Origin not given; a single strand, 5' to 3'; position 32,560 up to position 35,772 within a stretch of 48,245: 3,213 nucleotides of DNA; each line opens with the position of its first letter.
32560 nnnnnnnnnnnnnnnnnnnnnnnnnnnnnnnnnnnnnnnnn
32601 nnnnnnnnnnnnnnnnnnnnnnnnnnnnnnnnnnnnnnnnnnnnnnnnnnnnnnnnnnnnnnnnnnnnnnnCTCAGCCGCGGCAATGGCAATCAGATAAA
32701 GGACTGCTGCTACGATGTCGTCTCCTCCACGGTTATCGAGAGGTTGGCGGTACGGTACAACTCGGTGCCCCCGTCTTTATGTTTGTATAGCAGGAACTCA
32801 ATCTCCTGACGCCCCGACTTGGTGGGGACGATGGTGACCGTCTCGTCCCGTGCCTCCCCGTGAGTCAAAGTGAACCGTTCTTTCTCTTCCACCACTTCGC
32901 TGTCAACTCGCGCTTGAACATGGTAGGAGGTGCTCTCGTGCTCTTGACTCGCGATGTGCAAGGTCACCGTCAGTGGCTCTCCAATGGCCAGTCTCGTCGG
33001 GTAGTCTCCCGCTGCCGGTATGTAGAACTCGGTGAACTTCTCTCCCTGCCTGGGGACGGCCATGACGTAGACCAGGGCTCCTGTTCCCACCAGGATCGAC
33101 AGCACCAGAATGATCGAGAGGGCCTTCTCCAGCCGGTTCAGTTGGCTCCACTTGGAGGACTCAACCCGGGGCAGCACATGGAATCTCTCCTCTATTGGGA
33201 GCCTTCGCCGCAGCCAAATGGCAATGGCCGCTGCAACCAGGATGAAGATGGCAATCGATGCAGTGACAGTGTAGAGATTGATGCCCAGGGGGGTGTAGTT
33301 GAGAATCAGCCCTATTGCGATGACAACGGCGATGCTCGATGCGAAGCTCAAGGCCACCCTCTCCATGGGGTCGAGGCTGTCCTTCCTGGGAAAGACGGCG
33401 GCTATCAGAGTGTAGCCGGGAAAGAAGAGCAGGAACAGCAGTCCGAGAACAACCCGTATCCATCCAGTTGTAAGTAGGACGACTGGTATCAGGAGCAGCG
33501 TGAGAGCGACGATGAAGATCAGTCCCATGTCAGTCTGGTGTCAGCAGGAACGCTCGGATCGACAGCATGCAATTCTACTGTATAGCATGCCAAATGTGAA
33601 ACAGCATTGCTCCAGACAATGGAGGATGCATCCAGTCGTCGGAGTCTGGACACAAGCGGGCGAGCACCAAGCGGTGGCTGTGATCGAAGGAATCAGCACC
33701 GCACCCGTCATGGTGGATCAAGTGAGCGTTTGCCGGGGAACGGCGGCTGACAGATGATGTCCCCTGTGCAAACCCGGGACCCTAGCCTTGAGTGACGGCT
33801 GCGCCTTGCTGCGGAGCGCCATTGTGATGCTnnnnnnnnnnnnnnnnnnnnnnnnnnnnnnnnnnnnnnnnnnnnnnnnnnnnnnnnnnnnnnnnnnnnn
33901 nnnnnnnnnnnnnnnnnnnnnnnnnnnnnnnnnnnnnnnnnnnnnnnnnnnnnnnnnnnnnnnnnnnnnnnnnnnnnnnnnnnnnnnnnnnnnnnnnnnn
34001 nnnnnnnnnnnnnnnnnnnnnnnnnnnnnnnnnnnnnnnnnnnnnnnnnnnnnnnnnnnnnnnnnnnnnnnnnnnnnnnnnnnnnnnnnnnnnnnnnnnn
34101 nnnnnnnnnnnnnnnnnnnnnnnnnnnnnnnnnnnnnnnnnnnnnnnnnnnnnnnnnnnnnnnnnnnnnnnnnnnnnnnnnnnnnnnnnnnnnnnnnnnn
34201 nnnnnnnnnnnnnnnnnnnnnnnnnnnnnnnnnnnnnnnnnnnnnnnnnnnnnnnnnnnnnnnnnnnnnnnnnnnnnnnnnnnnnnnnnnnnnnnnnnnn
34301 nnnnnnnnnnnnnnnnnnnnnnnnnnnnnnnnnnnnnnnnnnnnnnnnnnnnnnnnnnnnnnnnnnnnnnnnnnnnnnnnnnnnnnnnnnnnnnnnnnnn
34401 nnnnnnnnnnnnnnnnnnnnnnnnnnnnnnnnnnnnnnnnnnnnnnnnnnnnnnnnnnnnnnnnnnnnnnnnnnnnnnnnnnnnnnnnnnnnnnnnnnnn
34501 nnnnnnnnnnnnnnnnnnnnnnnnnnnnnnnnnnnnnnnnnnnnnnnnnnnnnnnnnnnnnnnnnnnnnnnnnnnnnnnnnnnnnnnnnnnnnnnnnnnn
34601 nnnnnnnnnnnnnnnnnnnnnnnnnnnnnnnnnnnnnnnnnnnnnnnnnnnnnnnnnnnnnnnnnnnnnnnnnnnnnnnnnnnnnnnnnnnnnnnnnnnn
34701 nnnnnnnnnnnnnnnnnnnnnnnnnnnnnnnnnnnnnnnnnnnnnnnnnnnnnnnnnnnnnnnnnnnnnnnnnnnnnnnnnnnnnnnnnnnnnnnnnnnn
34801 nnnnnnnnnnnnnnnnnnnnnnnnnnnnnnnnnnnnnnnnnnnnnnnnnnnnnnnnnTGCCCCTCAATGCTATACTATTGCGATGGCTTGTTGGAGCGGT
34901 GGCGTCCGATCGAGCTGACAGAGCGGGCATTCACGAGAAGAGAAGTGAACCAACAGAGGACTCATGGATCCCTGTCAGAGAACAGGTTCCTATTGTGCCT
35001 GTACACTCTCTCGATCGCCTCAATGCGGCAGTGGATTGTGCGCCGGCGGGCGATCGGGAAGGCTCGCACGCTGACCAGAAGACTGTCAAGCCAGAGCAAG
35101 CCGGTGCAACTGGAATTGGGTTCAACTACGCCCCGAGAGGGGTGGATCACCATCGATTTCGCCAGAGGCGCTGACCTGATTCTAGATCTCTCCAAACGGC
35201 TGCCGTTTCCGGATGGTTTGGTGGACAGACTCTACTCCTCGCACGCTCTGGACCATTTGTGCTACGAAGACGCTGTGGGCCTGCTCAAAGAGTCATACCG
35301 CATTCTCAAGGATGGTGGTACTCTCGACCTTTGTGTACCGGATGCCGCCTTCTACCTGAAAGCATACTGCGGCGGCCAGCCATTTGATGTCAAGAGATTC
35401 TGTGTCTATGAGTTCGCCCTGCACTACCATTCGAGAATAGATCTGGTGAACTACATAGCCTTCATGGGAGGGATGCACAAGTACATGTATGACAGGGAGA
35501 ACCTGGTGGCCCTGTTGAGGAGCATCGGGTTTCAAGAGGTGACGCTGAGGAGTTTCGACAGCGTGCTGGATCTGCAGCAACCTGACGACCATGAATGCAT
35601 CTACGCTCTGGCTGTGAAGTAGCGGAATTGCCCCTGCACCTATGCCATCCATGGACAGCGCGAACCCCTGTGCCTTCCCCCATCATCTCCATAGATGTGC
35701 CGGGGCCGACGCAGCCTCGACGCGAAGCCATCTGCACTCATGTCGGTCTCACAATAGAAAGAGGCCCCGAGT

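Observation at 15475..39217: Two homologous c-di-GMP riboswitch-gene units face each other and bracket ~17.5 kb of glycan-tailoring genes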

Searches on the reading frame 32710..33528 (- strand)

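Call 13: search_protein_families(library=pfam, proteins=[window:32710-33528:-], max_evalue=0.001)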
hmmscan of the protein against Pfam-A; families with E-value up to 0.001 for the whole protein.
window:32710-33528:- (272 aa): 3 families
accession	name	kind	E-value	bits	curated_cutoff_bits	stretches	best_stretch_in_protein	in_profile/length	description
PF07760.16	DUF1616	-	5.5e-71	239.7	31.6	1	4-255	2-296/307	Protein of unknown function (DUF1616)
PF20176.3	DUF6541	-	9e-06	24.7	29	1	32-157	2-114/646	Family of unknown function (DUF6541)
PF13584.12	BatD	-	0.00044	21.3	24.1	1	177-267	5-92/92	BatD DUF11 like domain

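Call 41: search_protein_families(library=ncbifam, proteins=[window:32710-33528:-], max_evalue=0.01)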
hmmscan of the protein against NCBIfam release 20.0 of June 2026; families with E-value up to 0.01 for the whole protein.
window:32710-33528:- (272 aa): 0 families

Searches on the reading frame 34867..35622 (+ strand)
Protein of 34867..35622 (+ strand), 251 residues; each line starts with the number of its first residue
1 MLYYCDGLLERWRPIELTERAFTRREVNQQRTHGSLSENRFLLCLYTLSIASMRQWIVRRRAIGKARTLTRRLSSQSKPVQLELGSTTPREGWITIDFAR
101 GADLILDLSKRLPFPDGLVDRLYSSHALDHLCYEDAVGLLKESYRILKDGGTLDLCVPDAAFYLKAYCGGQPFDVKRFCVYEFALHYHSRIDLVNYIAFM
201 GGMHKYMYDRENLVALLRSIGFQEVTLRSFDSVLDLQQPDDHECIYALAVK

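Call 13: search_protein_families(library=pfam, proteins=[window:34867-35622:+], max_evalue=0.001)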
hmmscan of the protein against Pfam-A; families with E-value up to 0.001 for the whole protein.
window:34867-35622:+ (251 aa): 3 families
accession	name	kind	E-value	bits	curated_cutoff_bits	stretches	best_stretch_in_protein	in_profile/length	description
PF08241.18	Methyltransf_11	-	3.5e-07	31.2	21.2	1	110-153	52-93/95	Methyltransferase domain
PF13489.12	Methyltransf_23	-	0.00027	21.1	27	1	115-225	78-162/164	Methyltransferase domain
PF13649.12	Methyltransf_25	-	0.00029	21.9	27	1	110-151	56-97/97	Methyltransferase domain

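Call 70: list_cluster_members(proteins=[window:34867-35622:+, window:33832-34857:-, window:32710-33528:-, window:41287-42102:-])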
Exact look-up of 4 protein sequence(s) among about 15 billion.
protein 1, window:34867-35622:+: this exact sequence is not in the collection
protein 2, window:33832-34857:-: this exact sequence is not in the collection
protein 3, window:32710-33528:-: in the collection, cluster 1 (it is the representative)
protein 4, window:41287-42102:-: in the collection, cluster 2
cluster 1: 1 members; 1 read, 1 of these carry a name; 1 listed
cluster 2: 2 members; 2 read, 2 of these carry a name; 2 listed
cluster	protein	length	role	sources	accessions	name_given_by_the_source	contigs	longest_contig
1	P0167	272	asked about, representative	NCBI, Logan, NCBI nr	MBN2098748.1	MAG: DUF1616 domain-containing protein [Dehalococcoidia bacterium] | DUF1616 domain-containing protein [Dehalococcoidia bacterium]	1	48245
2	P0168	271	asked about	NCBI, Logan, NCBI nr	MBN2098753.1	MAG: trehalose-phosphatase [Dehalococcoidia bacterium] | trehalose-phosphatase [Dehalococcoidia bacterium]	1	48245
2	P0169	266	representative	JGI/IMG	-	trehalose 6-phosphate phosphatase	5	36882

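Call 72: find_encoding_contigs(protein=P0169, flank=10000, max_places=6)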
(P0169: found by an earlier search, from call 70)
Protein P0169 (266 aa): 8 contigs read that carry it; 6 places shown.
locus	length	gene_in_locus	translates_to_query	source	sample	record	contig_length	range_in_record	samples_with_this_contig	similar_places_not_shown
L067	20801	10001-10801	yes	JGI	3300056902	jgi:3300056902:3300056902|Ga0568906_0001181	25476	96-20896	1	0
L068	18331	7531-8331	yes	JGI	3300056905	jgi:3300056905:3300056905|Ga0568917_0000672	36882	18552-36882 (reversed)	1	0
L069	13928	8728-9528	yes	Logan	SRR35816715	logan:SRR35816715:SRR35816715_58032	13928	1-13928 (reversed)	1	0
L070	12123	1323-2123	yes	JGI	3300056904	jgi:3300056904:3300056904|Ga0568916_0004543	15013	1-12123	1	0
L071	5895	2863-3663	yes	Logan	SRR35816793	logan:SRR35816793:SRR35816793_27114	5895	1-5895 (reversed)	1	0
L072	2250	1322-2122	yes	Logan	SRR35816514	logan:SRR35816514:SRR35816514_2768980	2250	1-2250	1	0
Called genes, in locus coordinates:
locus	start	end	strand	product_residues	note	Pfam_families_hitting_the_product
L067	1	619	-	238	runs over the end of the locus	?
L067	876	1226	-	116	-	PF04277:OAD_gamma (weak)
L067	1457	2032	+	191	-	PF00440:TetR_N, PF08359:TetR_C_4, PF17932:TetR_C_24 (weak), PF13977:TetR_C_6 (weak), PF16859:TetR_C_11 (faint), PF08361:TetR_C_2 (weak), PF16925:TetR_C_13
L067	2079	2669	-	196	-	-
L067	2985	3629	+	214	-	PF00440:TetR_N, PF08359:TetR_C_4, PF08361:TetR_C_2 (weak), PF17932:TetR_C_24, PF13977:TetR_C_6 (weak)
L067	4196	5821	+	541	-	PF00999:Na_H_Exchanger, PF00571:CBS (weak)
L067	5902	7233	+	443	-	PF00924:MS_channel_2nd, PF19027:DUF5752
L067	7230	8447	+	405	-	PF21269:TreT_GT1, PF00534:Glycos_transf_1, PF13692:Glyco_trans_1_4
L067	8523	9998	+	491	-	PF00982:Glyco_transf_20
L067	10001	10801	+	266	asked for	PF02358:Trehalose_PPase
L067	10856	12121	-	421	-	PF01595:CNNM, PF00571:CBS (weak), PF03471:CorC_HlyC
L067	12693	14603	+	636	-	PF09826:Beta_propel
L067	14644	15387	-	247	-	PF00702:Hydrolase (weak), PF12710:HAD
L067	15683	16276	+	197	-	PF07638:Sigma70_ECF, PF04542:Sigma70_r2, PF08281:Sigma70_r4_2, PF04545:Sigma70_r4 (weak)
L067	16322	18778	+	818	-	PF00041:fn3 (faint), PF16655:PhoD_N (faint), PF16656:Pur_ac_phosph_N (faint), PF23376:Fn3_VIN3 (faint)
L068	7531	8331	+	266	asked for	PF02358:Trehalose_PPase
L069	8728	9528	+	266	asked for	PF02358:Trehalose_PPase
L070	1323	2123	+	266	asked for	PF02358:Trehalose_PPase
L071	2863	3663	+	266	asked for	PF02358:Trehalose_PPase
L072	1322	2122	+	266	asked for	PF02358:Trehalose_PPase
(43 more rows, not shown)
